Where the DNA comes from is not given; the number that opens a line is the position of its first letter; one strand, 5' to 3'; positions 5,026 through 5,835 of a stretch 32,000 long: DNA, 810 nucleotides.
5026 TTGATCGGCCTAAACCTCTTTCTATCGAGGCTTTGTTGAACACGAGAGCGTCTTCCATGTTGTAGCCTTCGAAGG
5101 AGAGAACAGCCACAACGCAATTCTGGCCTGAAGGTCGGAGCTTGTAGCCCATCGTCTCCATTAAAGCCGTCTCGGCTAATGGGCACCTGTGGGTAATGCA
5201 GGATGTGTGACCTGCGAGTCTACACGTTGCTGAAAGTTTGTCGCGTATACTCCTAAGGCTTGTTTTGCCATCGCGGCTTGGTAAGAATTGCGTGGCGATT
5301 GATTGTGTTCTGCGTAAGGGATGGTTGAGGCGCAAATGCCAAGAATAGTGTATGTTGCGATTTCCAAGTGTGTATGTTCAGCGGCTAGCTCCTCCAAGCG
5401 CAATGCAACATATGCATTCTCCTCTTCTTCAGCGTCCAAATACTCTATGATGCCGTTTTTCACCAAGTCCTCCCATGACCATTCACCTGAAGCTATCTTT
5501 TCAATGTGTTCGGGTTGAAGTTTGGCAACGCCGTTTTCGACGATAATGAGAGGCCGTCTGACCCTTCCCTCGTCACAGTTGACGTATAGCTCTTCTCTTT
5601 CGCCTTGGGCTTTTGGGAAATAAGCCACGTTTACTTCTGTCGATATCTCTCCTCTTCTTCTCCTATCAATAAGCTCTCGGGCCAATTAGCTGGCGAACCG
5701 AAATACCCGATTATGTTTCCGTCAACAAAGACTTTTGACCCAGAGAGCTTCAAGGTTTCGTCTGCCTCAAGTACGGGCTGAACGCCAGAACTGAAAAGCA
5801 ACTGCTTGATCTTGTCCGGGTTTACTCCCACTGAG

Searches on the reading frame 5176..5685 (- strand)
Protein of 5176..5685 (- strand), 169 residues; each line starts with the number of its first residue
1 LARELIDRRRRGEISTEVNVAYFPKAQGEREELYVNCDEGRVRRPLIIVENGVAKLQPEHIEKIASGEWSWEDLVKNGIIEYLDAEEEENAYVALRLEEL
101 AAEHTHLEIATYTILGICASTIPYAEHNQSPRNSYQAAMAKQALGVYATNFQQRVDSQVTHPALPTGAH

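Call 73: search_protein_families(library=pfam, proteins=[window:5176-5685:-], max_evalue=0.01)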
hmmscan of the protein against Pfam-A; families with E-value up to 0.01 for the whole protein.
window:5176-5685:- (169 aa): 3 families
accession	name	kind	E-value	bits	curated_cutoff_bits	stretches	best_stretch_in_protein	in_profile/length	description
PF04566.18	RNA_pol_Rpb2_4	-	1.3e-11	44.9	28.7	1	2-50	18-62/62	RNA polymerase Rpb2, domain 4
PF04567.22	RNA_pol_Rpb2_5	-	3e-10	41.2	21.1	1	71-105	1-35/66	RNA polymerase Rpb2, domain 5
PF00562.33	RNA_pol_Rpb2_6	-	2.5e-09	37.2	23.4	1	118-159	1-42/373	RNA polymerase Rpb2, domain 6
